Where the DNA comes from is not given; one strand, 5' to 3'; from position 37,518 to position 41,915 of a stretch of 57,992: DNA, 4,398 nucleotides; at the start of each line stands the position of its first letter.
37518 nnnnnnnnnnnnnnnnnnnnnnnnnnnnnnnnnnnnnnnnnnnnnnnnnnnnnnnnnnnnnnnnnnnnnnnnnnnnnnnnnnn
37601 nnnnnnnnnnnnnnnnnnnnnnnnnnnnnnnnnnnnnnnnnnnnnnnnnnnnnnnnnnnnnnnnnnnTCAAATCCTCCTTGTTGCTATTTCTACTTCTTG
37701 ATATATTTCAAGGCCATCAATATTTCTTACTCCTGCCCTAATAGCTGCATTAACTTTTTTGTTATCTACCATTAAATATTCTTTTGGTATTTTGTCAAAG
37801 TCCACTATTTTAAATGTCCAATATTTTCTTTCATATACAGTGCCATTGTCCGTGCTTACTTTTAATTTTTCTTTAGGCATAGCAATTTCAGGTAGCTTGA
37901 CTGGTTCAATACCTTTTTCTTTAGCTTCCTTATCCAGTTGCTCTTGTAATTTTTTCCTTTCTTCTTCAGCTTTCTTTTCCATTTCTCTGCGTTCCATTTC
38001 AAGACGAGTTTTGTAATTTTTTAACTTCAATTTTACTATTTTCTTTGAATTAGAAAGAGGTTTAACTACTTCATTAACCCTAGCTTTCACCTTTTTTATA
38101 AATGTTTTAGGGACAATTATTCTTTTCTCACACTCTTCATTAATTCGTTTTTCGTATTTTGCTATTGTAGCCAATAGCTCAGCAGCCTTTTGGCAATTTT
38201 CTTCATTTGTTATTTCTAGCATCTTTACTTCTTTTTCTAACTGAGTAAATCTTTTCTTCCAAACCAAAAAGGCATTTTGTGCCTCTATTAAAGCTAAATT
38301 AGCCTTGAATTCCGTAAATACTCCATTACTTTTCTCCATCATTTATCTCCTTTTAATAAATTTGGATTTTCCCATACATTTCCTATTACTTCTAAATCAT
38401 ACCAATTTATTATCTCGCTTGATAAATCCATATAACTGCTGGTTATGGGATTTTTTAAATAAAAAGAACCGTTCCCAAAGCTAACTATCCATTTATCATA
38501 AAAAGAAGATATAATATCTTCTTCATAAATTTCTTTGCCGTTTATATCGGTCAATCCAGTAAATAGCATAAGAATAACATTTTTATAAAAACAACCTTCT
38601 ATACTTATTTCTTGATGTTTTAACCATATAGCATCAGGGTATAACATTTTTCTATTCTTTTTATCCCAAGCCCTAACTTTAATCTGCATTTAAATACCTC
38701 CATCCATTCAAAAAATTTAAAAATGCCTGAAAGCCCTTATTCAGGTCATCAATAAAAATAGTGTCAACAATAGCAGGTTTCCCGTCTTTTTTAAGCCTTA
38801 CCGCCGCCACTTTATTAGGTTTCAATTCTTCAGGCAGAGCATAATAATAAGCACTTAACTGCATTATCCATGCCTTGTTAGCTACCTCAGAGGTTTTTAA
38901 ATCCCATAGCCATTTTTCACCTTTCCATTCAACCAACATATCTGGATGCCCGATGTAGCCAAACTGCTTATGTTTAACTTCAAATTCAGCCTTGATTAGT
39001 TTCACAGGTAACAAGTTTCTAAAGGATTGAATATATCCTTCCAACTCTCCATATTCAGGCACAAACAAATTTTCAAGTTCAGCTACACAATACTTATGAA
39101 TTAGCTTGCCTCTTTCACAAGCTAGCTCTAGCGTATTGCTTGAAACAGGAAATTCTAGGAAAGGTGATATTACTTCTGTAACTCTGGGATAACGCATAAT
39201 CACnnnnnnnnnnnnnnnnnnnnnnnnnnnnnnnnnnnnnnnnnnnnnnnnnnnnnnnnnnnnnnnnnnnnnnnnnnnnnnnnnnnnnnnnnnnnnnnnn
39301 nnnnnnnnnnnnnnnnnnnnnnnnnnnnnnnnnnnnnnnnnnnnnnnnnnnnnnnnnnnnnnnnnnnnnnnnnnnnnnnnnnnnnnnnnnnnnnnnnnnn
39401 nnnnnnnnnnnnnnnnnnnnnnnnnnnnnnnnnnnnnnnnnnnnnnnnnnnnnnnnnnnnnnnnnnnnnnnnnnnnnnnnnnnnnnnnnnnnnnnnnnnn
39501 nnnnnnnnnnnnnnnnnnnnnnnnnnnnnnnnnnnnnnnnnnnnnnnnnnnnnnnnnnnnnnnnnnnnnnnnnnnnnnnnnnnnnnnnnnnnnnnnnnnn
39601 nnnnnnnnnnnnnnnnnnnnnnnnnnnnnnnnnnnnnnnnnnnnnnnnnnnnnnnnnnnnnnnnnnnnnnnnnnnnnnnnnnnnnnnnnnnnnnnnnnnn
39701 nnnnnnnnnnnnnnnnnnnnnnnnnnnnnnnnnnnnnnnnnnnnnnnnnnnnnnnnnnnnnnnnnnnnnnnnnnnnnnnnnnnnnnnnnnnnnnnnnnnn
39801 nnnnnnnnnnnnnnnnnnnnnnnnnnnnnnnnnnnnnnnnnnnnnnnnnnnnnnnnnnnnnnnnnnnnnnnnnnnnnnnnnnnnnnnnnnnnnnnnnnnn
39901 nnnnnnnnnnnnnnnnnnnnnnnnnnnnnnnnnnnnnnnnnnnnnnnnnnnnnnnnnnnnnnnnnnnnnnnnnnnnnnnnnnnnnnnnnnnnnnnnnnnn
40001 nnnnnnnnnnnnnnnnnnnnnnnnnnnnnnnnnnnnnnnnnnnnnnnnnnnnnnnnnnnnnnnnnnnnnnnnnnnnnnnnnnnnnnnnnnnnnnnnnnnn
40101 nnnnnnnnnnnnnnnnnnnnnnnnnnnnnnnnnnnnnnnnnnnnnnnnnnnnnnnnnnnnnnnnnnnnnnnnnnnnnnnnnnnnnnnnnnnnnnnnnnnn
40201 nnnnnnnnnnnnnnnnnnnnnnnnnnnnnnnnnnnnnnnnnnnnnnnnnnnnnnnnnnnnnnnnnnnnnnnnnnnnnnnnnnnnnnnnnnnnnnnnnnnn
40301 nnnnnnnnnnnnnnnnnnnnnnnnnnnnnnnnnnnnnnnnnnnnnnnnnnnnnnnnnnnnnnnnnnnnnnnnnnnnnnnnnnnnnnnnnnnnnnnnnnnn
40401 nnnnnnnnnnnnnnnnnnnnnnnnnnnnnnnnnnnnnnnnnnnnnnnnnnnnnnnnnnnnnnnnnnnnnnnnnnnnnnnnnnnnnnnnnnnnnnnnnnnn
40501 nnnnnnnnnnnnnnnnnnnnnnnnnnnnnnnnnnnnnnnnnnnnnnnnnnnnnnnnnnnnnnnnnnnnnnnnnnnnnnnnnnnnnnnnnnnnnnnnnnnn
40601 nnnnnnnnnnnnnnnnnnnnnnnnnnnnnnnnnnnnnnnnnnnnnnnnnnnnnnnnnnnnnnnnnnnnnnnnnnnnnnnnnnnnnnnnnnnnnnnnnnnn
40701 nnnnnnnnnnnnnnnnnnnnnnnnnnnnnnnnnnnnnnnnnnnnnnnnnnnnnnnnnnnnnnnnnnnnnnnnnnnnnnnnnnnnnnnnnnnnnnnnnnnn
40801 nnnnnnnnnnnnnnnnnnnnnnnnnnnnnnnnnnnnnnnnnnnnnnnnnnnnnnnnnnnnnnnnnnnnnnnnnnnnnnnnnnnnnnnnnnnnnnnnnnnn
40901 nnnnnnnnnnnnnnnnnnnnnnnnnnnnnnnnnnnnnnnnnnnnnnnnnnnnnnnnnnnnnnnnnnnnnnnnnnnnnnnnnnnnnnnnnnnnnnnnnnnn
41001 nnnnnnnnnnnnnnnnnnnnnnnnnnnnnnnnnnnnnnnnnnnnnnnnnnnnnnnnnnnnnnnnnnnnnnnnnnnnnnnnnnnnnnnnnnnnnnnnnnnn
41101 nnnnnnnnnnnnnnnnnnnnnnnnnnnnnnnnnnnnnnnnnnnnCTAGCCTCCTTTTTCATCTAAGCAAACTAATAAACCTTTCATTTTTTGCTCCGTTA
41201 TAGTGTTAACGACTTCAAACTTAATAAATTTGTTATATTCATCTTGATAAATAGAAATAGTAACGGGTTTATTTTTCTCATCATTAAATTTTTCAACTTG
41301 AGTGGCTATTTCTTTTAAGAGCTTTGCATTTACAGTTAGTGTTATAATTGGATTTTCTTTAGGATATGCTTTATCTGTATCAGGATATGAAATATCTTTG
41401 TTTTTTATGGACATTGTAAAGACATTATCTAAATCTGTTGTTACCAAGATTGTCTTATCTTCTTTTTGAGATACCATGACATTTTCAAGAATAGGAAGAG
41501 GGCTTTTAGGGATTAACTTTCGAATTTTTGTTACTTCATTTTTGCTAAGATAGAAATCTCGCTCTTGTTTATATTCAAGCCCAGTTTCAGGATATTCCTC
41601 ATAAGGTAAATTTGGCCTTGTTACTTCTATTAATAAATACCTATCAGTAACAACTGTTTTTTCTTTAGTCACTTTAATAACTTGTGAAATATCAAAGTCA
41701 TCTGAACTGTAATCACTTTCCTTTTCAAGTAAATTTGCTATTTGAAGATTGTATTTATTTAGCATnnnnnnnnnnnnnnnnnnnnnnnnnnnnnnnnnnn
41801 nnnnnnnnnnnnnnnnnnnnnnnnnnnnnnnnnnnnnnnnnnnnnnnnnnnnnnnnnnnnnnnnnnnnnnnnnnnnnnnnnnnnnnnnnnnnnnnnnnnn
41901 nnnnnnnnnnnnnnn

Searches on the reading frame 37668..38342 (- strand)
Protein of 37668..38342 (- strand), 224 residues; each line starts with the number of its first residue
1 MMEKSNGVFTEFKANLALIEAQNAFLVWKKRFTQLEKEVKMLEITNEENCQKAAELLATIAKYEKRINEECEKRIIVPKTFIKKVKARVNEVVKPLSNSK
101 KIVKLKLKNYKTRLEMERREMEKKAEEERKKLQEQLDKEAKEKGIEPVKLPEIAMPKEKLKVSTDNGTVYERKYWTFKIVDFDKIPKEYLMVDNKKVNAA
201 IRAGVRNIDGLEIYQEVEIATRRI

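Call 44: search_protein_families(library=pfam, proteins=[window:37668-38342:-], max_evalue=0.001)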
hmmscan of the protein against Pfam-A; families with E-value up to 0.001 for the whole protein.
window:37668-38342:- (224 aa): 0 families

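Call 53: search_protein_families(library=phrogs, proteins=[window:37668-38342:-], max_evalue=0.00001)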
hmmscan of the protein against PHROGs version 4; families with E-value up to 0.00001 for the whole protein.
window:37668-38342:- (224 aa): 1 family
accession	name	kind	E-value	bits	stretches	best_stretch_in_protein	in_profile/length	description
phrog_10477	-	DNA, RNA and nucleotide metabolism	7.8e-08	33.5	1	33-190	30-202/243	exonuclease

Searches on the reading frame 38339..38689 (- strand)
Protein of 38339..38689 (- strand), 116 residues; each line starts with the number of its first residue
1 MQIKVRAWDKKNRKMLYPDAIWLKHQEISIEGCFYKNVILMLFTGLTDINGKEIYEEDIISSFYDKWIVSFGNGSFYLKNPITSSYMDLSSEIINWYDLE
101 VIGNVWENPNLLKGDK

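Call 53: search_protein_families(library=phrogs, proteins=[window:38339-38689:-], max_evalue=0.00001)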
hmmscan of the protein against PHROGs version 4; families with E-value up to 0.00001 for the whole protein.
window:38339-38689:- (116 aa): 4 families
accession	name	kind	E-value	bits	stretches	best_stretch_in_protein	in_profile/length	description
phrog_98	-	unknown function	7.6e-30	104.9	1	1-115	26-153/208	-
phrog_24347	-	unknown function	1.1e-11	45.4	1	1-112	131-241/245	-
phrog_8684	-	unknown function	9.4e-10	39.7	1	43-115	64-163/164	-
phrog_9246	-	unknown function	2.8e-07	31.7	1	1-61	1-74/82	-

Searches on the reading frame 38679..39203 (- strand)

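Call 53: search_protein_families(library=phrogs, proteins=[window:38679-39203:-], max_evalue=0.00001)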
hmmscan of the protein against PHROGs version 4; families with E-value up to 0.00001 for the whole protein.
window:38679-39203:- (174 aa): 2 families
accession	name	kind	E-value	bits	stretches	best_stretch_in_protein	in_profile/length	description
phrog_298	-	DNA, RNA and nucleotide metabolism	4.9e-14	53.4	1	25-163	102-251/293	exonuclease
phrog_1706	-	DNA, RNA and nucleotide metabolism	2.3e-07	31.6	1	71-125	110-175/293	CRISPR/Cas system associated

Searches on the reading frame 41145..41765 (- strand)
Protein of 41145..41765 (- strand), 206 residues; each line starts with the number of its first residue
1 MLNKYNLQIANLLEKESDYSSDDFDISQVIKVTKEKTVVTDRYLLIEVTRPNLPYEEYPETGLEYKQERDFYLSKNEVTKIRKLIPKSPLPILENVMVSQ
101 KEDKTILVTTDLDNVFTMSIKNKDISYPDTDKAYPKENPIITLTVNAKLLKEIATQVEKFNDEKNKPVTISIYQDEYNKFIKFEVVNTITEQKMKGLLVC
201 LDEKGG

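Call 44: search_protein_families(library=pfam, proteins=[window:41145-41765:-], max_evalue=0.001)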
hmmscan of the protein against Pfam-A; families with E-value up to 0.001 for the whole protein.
window:41145-41765:- (206 aa): 1 family
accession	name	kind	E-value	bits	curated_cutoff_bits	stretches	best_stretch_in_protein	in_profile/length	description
PF00712.24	DNA_pol3_beta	-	0.00027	21.5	24.4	0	77-174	13-93/120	DNA polymerase III beta subunit, N-terminal domain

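Call 53: search_protein_families(library=phrogs, proteins=[window:41145-41765:-], max_evalue=0.00001)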
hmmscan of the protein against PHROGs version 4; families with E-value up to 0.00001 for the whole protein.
window:41145-41765:- (206 aa): 1 family
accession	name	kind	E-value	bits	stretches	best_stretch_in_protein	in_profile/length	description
phrog_947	-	DNA, RNA and nucleotide metabolism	9.6e-06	25.8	0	58-176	187-288/368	DNA polymerase processivity factor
